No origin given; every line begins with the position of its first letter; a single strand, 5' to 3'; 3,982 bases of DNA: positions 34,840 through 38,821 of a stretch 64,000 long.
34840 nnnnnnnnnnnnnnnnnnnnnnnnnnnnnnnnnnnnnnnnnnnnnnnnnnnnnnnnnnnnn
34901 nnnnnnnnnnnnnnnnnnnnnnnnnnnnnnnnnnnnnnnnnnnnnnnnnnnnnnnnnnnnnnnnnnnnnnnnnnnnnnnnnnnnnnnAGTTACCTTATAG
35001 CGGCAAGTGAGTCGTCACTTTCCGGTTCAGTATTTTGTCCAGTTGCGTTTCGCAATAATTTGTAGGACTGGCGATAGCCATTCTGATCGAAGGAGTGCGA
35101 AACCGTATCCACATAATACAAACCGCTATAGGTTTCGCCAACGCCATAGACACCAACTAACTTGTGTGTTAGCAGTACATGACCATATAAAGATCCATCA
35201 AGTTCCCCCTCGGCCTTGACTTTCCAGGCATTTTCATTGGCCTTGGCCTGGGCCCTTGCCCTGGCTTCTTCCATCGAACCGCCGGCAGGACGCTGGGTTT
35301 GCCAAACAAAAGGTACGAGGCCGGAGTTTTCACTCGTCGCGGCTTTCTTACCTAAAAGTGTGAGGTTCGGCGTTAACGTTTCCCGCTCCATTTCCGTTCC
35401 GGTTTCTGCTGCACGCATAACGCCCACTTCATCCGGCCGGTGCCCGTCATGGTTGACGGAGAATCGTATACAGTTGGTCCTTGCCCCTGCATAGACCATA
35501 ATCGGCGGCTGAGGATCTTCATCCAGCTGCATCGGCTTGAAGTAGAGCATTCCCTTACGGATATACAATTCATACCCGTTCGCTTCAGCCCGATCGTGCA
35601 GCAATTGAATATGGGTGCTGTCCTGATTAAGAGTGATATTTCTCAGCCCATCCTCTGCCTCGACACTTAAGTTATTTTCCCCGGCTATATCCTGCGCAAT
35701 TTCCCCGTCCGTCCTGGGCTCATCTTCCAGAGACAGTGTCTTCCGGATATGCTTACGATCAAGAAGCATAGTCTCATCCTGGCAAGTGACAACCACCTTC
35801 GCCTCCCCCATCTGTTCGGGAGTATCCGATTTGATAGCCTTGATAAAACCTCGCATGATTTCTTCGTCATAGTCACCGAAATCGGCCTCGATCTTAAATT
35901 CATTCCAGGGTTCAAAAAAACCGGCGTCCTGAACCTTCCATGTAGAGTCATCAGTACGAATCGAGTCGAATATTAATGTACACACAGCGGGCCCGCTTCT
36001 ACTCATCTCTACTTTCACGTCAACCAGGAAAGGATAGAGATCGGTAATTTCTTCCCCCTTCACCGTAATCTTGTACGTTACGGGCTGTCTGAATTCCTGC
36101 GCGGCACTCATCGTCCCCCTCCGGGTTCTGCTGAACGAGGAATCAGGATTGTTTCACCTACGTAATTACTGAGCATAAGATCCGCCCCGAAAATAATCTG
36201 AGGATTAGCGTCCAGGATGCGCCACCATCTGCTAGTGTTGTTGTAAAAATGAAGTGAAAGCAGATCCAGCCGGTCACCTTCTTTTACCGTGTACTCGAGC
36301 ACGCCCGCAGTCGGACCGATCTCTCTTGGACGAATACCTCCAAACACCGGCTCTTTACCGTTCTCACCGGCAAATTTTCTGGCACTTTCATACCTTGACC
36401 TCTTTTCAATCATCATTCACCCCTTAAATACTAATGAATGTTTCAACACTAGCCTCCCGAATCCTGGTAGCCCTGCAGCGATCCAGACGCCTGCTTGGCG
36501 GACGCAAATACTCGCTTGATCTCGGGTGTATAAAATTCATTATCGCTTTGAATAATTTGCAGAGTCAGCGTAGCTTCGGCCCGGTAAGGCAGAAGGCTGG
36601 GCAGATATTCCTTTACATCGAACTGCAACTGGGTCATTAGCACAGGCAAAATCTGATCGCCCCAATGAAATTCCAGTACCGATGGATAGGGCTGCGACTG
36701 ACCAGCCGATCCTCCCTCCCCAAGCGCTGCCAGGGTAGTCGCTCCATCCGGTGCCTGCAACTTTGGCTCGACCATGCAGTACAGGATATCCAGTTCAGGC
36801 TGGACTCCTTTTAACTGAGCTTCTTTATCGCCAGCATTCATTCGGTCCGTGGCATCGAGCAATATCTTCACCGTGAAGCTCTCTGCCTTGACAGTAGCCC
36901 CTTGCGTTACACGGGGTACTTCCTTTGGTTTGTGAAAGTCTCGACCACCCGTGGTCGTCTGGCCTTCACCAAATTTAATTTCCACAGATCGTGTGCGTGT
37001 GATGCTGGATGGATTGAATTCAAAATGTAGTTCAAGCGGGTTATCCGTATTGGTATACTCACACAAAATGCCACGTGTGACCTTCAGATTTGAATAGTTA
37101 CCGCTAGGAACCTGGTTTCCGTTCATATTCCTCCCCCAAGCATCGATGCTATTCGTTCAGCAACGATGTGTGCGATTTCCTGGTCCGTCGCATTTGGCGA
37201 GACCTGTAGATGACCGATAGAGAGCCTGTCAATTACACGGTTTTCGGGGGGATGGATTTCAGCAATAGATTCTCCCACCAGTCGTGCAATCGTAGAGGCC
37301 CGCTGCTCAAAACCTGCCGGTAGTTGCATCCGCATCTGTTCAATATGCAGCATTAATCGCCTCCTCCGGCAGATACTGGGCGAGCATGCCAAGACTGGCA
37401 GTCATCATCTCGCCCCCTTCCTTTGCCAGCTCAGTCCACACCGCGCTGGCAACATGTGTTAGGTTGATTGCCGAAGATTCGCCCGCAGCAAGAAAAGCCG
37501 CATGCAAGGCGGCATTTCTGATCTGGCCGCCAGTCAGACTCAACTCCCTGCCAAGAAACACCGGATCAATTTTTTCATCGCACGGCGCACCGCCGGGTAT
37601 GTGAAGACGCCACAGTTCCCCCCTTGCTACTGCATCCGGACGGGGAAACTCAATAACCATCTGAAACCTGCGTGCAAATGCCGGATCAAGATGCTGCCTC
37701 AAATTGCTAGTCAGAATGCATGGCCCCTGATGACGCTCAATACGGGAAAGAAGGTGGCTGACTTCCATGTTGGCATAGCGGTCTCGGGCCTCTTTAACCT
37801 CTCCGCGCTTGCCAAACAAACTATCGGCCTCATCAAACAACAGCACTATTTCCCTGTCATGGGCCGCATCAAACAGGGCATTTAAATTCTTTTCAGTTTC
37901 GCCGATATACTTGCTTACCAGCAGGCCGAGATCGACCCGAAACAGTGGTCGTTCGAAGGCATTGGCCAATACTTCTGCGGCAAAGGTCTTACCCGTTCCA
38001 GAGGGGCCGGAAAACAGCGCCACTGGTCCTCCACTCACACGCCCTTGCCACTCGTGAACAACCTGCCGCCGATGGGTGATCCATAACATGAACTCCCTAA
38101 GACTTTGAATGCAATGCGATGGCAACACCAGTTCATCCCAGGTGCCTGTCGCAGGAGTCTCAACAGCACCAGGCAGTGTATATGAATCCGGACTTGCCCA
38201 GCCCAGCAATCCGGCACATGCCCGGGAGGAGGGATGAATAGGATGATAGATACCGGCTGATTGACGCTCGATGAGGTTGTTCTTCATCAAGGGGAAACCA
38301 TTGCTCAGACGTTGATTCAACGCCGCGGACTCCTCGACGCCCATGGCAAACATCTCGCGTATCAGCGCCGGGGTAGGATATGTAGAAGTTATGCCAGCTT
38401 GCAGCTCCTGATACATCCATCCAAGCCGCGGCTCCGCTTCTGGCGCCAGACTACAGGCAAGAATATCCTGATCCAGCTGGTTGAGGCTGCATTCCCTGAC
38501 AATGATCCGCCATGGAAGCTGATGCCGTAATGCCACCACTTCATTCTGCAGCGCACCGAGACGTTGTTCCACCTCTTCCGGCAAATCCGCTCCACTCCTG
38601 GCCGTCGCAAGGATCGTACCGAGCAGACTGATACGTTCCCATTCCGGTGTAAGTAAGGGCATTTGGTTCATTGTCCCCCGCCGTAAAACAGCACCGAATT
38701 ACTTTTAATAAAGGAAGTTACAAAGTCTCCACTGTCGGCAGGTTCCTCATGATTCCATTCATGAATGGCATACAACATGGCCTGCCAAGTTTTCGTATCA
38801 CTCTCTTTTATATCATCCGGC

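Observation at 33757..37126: Hybrid architecture: P2/R-pyocin gene order (X, D, V, W, J, I, H) with split hub/spike and no PAAR, combined with eCIS-specific cap and ATPase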

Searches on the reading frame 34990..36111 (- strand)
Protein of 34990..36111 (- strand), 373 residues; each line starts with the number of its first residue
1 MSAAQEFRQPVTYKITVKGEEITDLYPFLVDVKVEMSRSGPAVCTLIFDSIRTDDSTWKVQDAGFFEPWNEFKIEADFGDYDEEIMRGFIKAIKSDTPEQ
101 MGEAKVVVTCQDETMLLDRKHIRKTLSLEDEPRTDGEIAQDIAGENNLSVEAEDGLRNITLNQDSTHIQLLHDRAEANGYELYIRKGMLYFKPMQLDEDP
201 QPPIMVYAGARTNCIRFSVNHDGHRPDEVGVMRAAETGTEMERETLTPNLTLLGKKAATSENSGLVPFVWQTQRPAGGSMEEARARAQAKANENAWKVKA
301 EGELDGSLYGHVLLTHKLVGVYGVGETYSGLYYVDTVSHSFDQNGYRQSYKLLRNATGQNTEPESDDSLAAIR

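Call 4: search_protein_families(library=pfam, proteins=[window:34990-36111:-], max_evalue=0.01)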
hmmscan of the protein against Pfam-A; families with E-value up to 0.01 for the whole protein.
window:34990-36111:- (373 aa): 0 families

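Call 6: search_protein_families(library=ncbifam, proteins=[window:34990-36111:-], max_evalue=0.01)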
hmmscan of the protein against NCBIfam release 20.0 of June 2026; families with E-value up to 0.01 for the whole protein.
window:34990-36111:- (373 aa): 2 families
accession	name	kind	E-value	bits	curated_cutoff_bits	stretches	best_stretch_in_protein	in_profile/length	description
NF033848.1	VgrG_rel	hypoth_equivalog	3.8e-06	25.5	275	1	14-348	6-344/547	VgrG-related protein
NF047561.1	orf58_phage_fam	subfamily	0.00024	20.6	170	1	84-194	71-180/257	phage protein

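Call 7: search_protein_families(library=phrogs, proteins=[window:34990-36111:-], max_evalue=0.01)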
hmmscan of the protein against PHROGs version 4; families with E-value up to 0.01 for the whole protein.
window:34990-36111:- (373 aa): 3 families
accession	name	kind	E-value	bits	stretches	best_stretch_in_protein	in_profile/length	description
phrog_52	-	tail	2.4e-12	47.5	2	279-366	438-525/677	tail protein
phrog_196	-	tail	1.8e-05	24.5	1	71-195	151-279/536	baseplate hub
phrog_1887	-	tail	6.7e-05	23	1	27-209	325-515/670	tail protein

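Call 35: search_solved_structures(query=window:34990-36111:-, max_evalue=10, show_alignments=0)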
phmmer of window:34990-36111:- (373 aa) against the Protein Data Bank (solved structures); distinct sequences matched with E-value up to 10: 3.
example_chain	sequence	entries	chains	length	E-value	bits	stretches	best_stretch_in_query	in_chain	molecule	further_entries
7aef_q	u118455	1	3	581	8e-05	24.9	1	10-346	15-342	Phosphoserine phosphatase SerB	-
9rce_F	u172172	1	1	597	0.0011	21.2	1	12-345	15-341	Type VI secretion system tip protein VgrG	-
7b5h_AJ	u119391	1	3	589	0.0036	19.5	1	11-341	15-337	All3320 protein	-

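Call 60: search_solved_structures(query=A5, max_evalue=1)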
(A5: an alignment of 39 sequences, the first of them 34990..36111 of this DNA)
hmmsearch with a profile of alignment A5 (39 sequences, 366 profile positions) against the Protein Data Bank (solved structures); distinct sequences matched with E-value up to 1: 4.
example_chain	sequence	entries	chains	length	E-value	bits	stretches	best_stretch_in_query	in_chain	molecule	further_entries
9rce_F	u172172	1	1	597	6.7e-21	77.7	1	6-337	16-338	Type VI secretion system tip protein VgrG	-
7aef_q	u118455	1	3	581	3.2e-19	72.2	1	5-338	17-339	Phosphoserine phosphatase SerB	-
7b5h_AJ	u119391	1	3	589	1.4e-12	50.4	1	10-335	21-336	All3320 protein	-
9gtr_q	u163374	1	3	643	0.0046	19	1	125-337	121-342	Gp5/Type VI secretion system Vgr protein OB-fold domain-containing protein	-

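Call 73: find_homologous_proteins(query=window:34990-36111:-, max_evalue=0.00001)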
Query window:34990-36111:- (373 aa): 557 proteins with E <= 0.00001 among 2277 candidates; the best 120 are listed.
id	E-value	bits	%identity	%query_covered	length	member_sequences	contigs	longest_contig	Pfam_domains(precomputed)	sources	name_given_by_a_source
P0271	1.2e-250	849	100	100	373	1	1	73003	-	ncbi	-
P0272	3.2e-220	748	87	100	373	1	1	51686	-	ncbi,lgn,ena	-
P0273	3.6e-218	742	87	100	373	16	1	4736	-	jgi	jgi:phage protein D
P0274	1.6e-215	733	86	100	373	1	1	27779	-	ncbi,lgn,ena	-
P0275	5.0e-214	728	85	100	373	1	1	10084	-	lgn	-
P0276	1.5e-212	723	84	100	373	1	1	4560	-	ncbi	-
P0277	4.6e-211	718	84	100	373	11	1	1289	-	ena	-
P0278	5.6e-211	718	83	100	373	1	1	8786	-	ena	-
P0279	2.4e-210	716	83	100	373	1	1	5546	-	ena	-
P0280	1.5e-209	713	83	100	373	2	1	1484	-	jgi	-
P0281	4.0e-209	712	84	99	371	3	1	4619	-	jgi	jgi:phage protein D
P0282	3.2e-208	709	83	100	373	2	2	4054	-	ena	-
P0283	5.2e-208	708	83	100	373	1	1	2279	-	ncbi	-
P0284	7.9e-208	708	83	100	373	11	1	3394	-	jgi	-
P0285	1.1e-207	707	82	100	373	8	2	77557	-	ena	-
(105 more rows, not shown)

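Call 74: find_encoding_contigs(protein=P0271, flank=2000, max_places=2)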
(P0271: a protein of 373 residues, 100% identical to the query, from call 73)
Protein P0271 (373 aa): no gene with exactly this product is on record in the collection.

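Call 82: predict_structure(alignment_id=A6)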
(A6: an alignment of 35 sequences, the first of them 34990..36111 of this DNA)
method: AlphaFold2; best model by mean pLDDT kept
length: 373 residues; sequences in the alignment: 35
mean_pLDDT: 72.7   pTM: 0.74
mean pLDDT of the five models: 72.7, 68.0, 64.3, 52.5, 49.5
residues with pLDDT >= 90: 35; 70-90: 201; 50-70: 106; < 50: 31
segments of 3 or more residues with pLDDT < 50: 1-7, 159-162, 236-239, 362-373
pLDDT, mean of each block of 10 residues (from residue 1): 40 88 87 88 87 68 81 84 86 70 74 73 58 72 77 63 56 73 81 72 67 79 71 55 73 69 67 63 72 82 74 79 73 89 85 75 45 41
secondary structure, 60 per line:
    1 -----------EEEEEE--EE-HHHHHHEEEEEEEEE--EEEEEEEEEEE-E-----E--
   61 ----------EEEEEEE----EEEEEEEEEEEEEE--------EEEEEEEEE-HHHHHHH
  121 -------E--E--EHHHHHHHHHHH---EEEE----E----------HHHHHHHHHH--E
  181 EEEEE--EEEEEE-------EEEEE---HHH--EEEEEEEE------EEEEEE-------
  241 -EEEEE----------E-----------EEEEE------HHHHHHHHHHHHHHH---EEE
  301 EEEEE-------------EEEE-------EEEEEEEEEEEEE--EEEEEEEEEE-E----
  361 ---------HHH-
elements in order: E12-17 H23-28 E29-37 E40-50 E71-77 E82-95 E104-112 H114-120 H135-145 E149-152 H168-177 E180-185 E188-193 E201-205 E214-221 E228-233 E242-246 E269-273 H280-294 E298-305 E319-322 E330-342 E345-354

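Call 84: fold_search(model_id=the predicted structure, library=pdb)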
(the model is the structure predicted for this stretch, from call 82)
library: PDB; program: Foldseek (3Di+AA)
matches with E <= 10: 1235; with E <= 0.001: 67
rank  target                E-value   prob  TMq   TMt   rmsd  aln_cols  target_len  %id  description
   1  7b5h_AJ               2.4e-25  1.00  0.73  0.49   4.3       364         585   16  Cryo-EM structure of the contractile injection system base plate from Anabaena PCC7120 (released 2022-02-23)
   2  7aef_q                2.4e-25  1.00  0.73  0.49   7.7       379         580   16  Cryo-EM structure of an extracellular contractile injection system in marine bacterium Algoriphagus machipongonensis,  (released 2022-02-23)
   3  9gtr_q                3.8e-20  1.00  0.68  0.42   9.0       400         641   16  Cryo-EM structure of a contractile injection system in Streptomyces coelicolor, the baseplate complex in extended stat (released 2025-06-18)
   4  9qgm_8A               5.5e-19  1.00  0.69  0.51   6.1       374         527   13  Cryo-EM structure of the PlPVC1 central spike, 3-fold symmetrized (C3), in extended state (released 2025-10-29)
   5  8gra_G                3.7e-18  1.00  0.64  0.42   7.4       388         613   13  Structure of Type VI secretion system cargo delivery vehicle Hcp-VgrG-PAAR (released 2023-07-12)
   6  6j0m_A                6.8e-18  1.00  0.71  0.51   4.4       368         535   14  Cryo-EM Structure of an Extracellular Contractile Injection System, PVC baseplate in extended state (reconstructed wit (released 2019-04-10)
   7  1wru                  1.1e-17  1.00  0.64  0.72   6.0       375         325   17  Structure of central hub elucidated by X-ray analysis of gene product 44; baseplate component of bacteriophage Mu (released 2005-09-20)
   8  3cdd_D                1.6e-17  1.00  0.64  0.71   5.0       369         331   15  Crystal structure of prophage MuSo2, 43 kDa tail protein from Shewanella oneidensis (released 2008-03-11)
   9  9jg9_G                3.1e-17  1.00  0.58  0.39   6.3       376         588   14  Structure of the BtpeA effector and BtaeB effector bound to the VgrG spike from the Type VI secretion system (released 2025-09-10)
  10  9ki1_G                3.6e-17  1.00  0.64  0.65   7.4       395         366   16  Baseplate structure of Escherichia phage Mu (released 2025-02-12)
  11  3cdd_F                4.5e-17  1.00  0.59  0.66   5.9       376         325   15  Crystal structure of prophage MuSo2, 43 kDa tail protein from Shewanella oneidensis (released 2008-03-11)
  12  9rku_Af               5.1e-17  1.00  0.66  0.74   4.8       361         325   14  Agrobacterium phage 7-7-1 baseplate (released 2025-12-10)
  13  3cdd_B                5.1e-17  1.00  0.59  0.66   6.3       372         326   14  Crystal structure of prophage MuSo2, 43 kDa tail protein from Shewanella oneidensis (released 2008-03-11)
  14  3cdd_C                9.9e-17  1.00  0.62  0.70   5.0       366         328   14  Crystal structure of prophage MuSo2, 43 kDa tail protein from Shewanella oneidensis (released 2008-03-11)
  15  8v3w_H                2.1e-16  1.00  0.55  0.38   6.4       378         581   13  CryoEM Structure of Diffocin - precontracted - Baseplate - focused refinement on triplex region (released 2024-08-28)
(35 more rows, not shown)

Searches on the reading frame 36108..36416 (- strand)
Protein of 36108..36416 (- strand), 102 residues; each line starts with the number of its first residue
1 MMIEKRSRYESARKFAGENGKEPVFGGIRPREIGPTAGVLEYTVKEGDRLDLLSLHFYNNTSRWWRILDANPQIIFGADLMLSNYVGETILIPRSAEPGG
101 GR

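Call 4: search_protein_families(library=pfam, proteins=[window:36108-36416:-], max_evalue=0.01)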
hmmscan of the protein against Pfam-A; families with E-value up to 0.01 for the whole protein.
window:36108-36416:- (102 aa): 2 families
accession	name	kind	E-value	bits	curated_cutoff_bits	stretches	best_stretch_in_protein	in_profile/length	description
PF05489.18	Phage_tail_X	-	0.00024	21.1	22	1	45-74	6-36/60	Phage Tail Protein X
PF23457.1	LysM2_NFP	-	0.0058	17.1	36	1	40-76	6-42/56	NFP LysM2 domain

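Call 6: search_protein_families(library=ncbifam, proteins=[window:36108-36416:-], max_evalue=0.01)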
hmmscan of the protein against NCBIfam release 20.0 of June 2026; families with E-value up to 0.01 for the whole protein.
window:36108-36416:- (102 aa): 1 family
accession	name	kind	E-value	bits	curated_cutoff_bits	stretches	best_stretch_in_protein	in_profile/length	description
NF008399.0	PRK11198.1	equivalog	0.00033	21.1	134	1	42-94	98-147/149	peptidoglycan-binding protein LysM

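Call 7: search_protein_families(library=phrogs, proteins=[window:36108-36416:-], max_evalue=0.01)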
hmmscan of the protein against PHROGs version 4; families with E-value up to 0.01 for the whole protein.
window:36108-36416:- (102 aa): 4 families
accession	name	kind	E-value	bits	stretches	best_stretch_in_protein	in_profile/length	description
phrog_7145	-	tail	9.9e-09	36.3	1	2-95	1-94/108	baseplate wedge subunit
phrog_46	-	tail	2.7e-06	28.4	1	39-77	7-47/130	baseplate hub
phrog_380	-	lysis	1.2e-05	25.5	1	41-96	185-238/309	endolysin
phrog_21966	-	unknown function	0.0006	20.8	1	42-83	97-138/146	-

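Call 81: search_solved_structures(query=window:36108-36416:-, max_evalue=1)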
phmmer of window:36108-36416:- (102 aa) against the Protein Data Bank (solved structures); distinct sequences matched with E-value up to 1: 3.
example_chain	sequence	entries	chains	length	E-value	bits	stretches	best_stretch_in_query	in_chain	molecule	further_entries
7pvc_A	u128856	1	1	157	0.0046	20.2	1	35-96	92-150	Potassium binding protein Kbp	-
7vcm_A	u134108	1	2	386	0.019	18.2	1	35-96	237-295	Green fluorescent protein,Potassium binding protein Kbp,Green fluorescent protein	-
8zex_A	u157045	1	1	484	0.053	16.8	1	35-95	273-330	HaloKbp1a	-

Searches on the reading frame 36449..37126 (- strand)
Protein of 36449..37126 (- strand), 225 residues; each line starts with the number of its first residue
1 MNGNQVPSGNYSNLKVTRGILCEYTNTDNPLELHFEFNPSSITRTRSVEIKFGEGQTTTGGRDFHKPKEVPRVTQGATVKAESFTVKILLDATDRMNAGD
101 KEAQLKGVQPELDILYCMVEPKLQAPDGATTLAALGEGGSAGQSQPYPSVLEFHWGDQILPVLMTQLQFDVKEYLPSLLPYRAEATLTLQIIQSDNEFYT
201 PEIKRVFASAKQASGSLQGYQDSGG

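Call 4: search_protein_families(library=pfam, proteins=[window:36449-37126:-], max_evalue=0.01)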
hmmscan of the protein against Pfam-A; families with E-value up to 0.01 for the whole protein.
window:36449-37126:- (225 aa): 1 family
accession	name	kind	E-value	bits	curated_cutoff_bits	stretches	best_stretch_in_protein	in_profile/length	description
PF19266.4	CIS_tube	-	2.7e-07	30.9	27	1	32-195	22-153/158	Contractile injection system tube protein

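Call 6: search_protein_families(library=ncbifam, proteins=[window:36449-37126:-], max_evalue=0.01)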
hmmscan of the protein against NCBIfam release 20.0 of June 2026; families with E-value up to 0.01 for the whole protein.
window:36449-37126:- (225 aa): 0 families

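Call 7: search_protein_families(library=phrogs, proteins=[window:36449-37126:-], max_evalue=0.01)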
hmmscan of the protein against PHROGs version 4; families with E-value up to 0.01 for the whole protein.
window:36449-37126:- (225 aa): 0 families

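Call 80: search_solved_structures(query=window:36449-37126:-, max_evalue=1)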
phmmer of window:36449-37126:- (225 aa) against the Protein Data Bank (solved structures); distinct sequences matched with E-value up to 1: 1.
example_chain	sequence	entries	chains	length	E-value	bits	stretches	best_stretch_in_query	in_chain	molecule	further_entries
2pkt_A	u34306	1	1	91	0.4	13.5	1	56-100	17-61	PDZ and LIM domain protein 1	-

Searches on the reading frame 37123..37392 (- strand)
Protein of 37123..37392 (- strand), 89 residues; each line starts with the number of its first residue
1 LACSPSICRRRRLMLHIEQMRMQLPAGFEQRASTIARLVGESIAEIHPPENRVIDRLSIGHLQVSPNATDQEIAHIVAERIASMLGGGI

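Call 4: search_protein_families(library=pfam, proteins=[window:37123-37392:-], max_evalue=0.01)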
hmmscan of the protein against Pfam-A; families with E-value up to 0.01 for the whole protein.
window:37123-37392:- (89 aa): 0 families

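Call 6: search_protein_families(library=ncbifam, proteins=[window:37123-37392:-], max_evalue=0.01)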
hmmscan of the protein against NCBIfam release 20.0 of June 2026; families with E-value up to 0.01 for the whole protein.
window:37123-37392:- (89 aa): 0 families

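Call 7: search_protein_families(library=phrogs, proteins=[window:37123-37392:-], max_evalue=0.01)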
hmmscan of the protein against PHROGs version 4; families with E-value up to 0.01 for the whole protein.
window:37123-37392:- (89 aa): 0 families

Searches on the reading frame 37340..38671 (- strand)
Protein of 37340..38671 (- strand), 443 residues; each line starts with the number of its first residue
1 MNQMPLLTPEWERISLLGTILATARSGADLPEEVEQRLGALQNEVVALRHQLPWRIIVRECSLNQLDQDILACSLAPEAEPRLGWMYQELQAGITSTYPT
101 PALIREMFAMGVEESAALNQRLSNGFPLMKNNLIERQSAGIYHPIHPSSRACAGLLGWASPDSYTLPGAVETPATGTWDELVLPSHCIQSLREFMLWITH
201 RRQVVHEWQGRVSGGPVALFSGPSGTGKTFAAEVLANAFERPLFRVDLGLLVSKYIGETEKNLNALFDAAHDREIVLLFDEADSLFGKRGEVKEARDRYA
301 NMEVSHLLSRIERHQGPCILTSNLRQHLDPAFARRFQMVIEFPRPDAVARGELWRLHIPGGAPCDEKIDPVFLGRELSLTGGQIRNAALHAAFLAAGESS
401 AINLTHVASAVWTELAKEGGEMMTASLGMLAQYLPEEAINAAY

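Call 4: search_protein_families(library=pfam, proteins=[window:37340-38671:-], max_evalue=0.01)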
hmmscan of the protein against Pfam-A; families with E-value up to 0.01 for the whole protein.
window:37340-38671:- (443 aa): 4 families
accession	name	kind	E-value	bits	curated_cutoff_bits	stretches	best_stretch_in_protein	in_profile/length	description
PF00004.35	AAA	-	6.2e-26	91.8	21.2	1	219-343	2-130/131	ATPase family associated with various cellular activities (AAA)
PF22977.2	WHD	-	1.7e-09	38.1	27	1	52-138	95-183/221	Winged helix domain, variant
PF13191.12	AAA_16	-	0.00042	21.3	32.6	1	203-329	11-145/167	AAA ATPase domain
PF13401.12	AAA_22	-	0.00098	19.9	27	0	217-247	7-40/130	AAA domain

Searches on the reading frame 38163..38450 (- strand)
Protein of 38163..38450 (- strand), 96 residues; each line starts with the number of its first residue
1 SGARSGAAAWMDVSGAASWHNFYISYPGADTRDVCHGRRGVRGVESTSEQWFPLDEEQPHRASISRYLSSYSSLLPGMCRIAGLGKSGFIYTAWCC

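Call 18: search_protein_families(library=pfam, alignment_id=A1, max_evalue=0.1)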
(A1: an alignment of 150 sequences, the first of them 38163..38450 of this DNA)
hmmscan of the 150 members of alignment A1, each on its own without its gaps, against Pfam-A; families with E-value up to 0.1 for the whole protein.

A. member 1, window:38163-38450:- (96 aa): 0 families

B. families by the number of members that match (of 150 scanned): 7 families
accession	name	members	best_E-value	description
PF18577.6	ASTN_2_hairpin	1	0.0033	Astrotactin-2 C-terminal beta-hairpin domain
PF04383.19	KilA-N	1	0.016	KilA-N domain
PF24325.1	DUF7495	1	0.03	Domain of unknown function (DUF7495)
PF17368.7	YwcE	1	0.036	Spore morphogenesis and germination YwcE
PF15150.11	PMAIP1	1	0.046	Phorbol-12-myristate-13-acetate-induced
PF25359.1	PH_met_RdRP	1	0.057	Metazoan RdRP associated PH-like domain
PF22708.2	S1CSD-TOTE-1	1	0.059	S1/CSD-like domain 1 of the TOTE conflict systems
